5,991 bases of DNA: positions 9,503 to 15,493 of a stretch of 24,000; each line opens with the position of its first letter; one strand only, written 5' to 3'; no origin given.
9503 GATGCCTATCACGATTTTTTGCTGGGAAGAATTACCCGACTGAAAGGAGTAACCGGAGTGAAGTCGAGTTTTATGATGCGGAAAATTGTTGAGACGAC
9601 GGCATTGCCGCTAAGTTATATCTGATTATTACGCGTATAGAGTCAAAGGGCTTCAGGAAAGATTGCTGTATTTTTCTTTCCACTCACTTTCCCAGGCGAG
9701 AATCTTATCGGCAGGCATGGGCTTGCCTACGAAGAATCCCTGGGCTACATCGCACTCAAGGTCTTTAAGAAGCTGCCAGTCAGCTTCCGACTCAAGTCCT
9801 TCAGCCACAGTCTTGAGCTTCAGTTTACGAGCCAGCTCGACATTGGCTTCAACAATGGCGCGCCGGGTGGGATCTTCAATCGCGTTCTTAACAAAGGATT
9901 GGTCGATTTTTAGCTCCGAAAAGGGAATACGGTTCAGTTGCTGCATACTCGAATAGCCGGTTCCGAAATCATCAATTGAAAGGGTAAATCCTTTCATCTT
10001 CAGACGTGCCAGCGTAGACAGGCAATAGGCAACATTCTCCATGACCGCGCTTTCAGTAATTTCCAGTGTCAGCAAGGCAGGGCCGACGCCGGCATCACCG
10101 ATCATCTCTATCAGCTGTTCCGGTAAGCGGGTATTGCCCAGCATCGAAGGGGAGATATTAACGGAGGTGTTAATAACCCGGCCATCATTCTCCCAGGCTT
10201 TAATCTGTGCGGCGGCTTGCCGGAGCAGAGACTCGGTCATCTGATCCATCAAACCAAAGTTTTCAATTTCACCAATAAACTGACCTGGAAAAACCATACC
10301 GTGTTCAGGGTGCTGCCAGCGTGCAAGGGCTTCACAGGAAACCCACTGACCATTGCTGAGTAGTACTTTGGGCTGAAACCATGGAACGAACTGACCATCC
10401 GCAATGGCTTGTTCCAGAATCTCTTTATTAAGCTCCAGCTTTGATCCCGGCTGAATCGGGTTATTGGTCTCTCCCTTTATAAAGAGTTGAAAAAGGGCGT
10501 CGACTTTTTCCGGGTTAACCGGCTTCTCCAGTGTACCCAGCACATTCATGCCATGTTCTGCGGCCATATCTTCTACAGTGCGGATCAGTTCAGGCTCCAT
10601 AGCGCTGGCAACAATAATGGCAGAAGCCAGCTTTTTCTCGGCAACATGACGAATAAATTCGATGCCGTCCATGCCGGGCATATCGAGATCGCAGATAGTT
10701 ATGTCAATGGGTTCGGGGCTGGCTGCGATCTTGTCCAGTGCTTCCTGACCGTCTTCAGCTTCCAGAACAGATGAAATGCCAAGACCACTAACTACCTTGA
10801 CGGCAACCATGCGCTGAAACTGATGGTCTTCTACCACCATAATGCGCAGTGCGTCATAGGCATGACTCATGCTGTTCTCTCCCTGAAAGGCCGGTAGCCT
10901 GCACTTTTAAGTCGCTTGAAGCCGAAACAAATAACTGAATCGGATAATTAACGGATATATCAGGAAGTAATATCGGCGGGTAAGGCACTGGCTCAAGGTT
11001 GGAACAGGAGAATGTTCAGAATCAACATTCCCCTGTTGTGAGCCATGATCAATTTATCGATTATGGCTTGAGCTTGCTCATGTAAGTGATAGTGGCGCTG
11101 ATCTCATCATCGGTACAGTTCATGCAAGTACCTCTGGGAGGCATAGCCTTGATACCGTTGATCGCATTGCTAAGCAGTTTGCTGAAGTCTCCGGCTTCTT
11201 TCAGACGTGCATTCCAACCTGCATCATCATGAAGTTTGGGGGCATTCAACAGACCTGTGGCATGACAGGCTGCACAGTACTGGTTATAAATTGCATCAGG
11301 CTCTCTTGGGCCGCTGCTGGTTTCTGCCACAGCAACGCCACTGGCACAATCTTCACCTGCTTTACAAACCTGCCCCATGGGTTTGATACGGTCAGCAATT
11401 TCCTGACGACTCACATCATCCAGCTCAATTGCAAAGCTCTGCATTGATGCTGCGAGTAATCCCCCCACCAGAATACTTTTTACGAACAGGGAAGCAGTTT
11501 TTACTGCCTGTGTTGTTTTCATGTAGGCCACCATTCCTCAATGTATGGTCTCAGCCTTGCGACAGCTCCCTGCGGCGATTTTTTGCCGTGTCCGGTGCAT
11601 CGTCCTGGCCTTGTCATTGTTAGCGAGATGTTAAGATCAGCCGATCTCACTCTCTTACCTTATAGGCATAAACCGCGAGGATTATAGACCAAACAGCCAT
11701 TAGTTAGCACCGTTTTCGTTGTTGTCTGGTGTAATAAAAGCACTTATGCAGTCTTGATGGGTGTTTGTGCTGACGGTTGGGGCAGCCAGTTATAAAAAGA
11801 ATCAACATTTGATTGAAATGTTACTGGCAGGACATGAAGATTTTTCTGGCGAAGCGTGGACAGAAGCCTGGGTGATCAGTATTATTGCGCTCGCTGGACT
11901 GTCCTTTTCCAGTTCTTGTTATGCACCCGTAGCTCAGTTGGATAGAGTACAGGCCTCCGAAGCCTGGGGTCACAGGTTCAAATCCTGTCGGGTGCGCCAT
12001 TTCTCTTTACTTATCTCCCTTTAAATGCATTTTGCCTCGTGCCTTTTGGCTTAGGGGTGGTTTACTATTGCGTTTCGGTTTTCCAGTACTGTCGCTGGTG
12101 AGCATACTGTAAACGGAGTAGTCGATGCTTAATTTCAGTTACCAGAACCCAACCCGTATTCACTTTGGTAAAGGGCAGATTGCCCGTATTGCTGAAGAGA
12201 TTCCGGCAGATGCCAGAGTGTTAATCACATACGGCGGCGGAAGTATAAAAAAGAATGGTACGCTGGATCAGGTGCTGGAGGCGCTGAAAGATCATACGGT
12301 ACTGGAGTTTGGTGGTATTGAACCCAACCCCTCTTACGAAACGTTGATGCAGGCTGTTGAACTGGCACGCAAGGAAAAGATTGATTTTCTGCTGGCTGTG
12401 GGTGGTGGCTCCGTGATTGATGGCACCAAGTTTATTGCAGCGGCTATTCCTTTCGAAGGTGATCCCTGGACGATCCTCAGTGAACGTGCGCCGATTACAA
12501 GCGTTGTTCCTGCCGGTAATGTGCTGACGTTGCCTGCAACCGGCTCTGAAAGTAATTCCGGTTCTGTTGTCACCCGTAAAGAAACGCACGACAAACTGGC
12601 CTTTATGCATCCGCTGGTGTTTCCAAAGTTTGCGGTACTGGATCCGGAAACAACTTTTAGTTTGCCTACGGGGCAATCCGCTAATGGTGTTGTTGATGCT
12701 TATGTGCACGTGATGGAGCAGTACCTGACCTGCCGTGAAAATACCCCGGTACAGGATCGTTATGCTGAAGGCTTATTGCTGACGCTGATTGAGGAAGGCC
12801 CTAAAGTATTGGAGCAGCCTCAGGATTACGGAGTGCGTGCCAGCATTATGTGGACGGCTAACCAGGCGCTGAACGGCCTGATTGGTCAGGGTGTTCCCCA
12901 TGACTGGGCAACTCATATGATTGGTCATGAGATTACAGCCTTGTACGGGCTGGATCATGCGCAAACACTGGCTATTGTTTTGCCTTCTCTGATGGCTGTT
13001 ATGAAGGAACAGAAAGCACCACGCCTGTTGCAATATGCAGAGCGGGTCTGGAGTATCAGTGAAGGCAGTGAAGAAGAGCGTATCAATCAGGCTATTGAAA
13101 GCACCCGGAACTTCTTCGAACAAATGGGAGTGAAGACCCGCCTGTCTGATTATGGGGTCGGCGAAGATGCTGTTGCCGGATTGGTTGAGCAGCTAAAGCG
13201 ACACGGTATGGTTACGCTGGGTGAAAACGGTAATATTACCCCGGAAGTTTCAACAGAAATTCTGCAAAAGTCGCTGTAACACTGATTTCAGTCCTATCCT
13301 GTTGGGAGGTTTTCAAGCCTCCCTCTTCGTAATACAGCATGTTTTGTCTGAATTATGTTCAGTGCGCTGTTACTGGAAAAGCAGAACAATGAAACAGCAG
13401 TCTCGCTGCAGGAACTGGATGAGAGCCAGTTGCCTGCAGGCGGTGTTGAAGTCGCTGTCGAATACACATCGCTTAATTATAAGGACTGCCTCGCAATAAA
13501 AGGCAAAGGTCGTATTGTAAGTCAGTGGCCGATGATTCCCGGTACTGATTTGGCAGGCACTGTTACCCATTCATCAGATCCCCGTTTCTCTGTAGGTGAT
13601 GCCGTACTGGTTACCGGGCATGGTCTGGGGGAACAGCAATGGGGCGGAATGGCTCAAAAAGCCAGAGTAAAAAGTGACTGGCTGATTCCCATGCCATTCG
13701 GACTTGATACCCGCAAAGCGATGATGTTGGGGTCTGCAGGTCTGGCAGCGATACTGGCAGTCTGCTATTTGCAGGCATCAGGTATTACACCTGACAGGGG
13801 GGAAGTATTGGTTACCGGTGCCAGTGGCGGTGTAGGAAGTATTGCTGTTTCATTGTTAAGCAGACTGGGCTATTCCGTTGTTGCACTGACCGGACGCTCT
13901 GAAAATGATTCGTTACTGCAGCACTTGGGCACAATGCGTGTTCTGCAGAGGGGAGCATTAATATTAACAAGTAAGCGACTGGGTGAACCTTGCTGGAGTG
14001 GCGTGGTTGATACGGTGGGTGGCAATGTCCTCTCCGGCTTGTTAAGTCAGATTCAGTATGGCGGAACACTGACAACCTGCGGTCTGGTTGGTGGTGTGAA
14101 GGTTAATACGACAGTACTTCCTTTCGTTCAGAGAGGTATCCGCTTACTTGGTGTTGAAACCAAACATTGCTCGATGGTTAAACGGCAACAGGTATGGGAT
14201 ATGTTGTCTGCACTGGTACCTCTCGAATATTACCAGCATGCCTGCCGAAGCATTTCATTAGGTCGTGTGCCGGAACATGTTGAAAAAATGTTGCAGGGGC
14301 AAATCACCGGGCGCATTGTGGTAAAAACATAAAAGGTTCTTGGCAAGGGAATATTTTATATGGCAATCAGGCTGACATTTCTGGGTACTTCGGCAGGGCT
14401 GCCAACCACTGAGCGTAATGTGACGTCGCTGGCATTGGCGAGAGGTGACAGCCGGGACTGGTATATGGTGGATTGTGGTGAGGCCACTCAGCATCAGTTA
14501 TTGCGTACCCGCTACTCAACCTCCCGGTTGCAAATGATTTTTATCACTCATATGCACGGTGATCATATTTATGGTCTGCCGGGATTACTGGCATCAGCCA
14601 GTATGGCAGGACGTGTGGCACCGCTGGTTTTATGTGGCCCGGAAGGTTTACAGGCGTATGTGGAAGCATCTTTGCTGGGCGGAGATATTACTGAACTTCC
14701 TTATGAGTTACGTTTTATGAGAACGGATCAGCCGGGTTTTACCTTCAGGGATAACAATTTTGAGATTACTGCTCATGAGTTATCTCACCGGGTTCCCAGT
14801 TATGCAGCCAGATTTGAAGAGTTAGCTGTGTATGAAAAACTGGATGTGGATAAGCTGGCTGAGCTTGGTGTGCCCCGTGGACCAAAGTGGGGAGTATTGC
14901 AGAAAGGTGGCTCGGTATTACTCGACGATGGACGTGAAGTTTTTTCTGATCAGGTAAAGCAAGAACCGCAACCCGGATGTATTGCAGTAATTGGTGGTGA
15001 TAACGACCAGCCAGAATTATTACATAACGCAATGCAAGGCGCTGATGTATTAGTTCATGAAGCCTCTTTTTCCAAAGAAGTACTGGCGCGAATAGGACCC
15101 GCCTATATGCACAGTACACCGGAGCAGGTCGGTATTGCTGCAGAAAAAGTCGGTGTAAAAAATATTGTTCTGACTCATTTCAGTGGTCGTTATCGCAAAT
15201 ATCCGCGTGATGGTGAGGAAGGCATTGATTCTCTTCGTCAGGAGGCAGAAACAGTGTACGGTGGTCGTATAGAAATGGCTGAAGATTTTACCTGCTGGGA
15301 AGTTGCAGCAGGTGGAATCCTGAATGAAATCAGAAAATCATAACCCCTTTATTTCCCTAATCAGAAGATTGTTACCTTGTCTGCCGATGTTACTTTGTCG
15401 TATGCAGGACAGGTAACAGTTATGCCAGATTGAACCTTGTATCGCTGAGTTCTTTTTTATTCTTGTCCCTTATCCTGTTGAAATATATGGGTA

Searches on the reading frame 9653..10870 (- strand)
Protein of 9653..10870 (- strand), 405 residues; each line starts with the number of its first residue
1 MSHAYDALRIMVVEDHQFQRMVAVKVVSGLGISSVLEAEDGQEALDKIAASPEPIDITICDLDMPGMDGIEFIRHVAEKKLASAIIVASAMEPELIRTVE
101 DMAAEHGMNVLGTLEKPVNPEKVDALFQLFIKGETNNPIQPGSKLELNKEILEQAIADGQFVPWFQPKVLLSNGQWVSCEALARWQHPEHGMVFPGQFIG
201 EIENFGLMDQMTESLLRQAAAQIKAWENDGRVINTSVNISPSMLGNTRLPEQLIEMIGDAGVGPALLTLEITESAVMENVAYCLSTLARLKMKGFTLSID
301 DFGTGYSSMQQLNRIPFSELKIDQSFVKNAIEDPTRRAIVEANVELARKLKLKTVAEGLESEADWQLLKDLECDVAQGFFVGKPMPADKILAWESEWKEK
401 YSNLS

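Call 68: search_protein_families(library=pfam, proteins=[window:9653-10870:-], max_evalue=0.001)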
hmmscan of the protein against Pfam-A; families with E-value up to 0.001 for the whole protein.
window:9653-10870:- (405 aa): 2 families
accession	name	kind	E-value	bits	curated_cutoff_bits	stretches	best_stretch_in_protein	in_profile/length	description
PF00563.25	EAL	-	6.5e-68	229.1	31.3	1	151-384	3-236/236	EAL domain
PF00072.30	Response_reg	-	6.3e-17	62.2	30.2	1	10-124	1-107/111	Response regulator receiver domain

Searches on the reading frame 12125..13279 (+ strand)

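Call 68: search_protein_families(library=pfam, proteins=[window:12125-13279:+], max_evalue=0.001)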
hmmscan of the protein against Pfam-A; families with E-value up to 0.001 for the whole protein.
window:12125-13279:+ (384 aa): 3 families
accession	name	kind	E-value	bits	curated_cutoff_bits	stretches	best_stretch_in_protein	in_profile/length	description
PF00465.25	Fe-ADH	-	1.6e-41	142.1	31.3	1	9-174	1-168/168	Iron-containing alcohol dehydrogenase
PF25137.1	ADH_Fe_C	-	6.8e-29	101.4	27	1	186-355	2-166/194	Fe-containing alcohol dehydrogenase family, C-terminal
PF13685.12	Fe-ADH_2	-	7.6e-07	29.7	28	1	31-106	21-95/149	Iron-containing alcohol dehydrogenase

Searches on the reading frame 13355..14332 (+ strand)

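Call 68: search_protein_families(library=pfam, proteins=[window:13355-14332:+], max_evalue=0.001)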
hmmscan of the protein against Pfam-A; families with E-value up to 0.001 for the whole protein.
window:13355-14332:+ (325 aa): 2 families
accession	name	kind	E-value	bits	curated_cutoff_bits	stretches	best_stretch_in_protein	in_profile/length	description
PF08240.17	ADH_N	-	4.5e-11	43.3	23.5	1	29-114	3-103/104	Alcohol dehydrogenase GroES-like domain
PF00107.32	ADH_zinc_N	-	1.1e-08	35.5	31.8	1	159-269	1-114/129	Zinc-binding dehydrogenase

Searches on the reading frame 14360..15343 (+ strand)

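Call 68: search_protein_families(library=pfam, proteins=[window:14360-15343:+], max_evalue=0.001)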
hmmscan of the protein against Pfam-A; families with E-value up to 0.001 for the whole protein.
window:14360-15343:+ (327 aa): 2 families
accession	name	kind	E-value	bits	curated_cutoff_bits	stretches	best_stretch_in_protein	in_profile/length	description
PF12706.13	Lactamase_B_2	-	3.2e-14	53.4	27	1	34-147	2-116/200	Beta-lactamase superfamily domain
PF00753.33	Lactamase_B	-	4.5e-09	37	22.7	1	26-129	11-117/196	Metallo-beta-lactamase superfamily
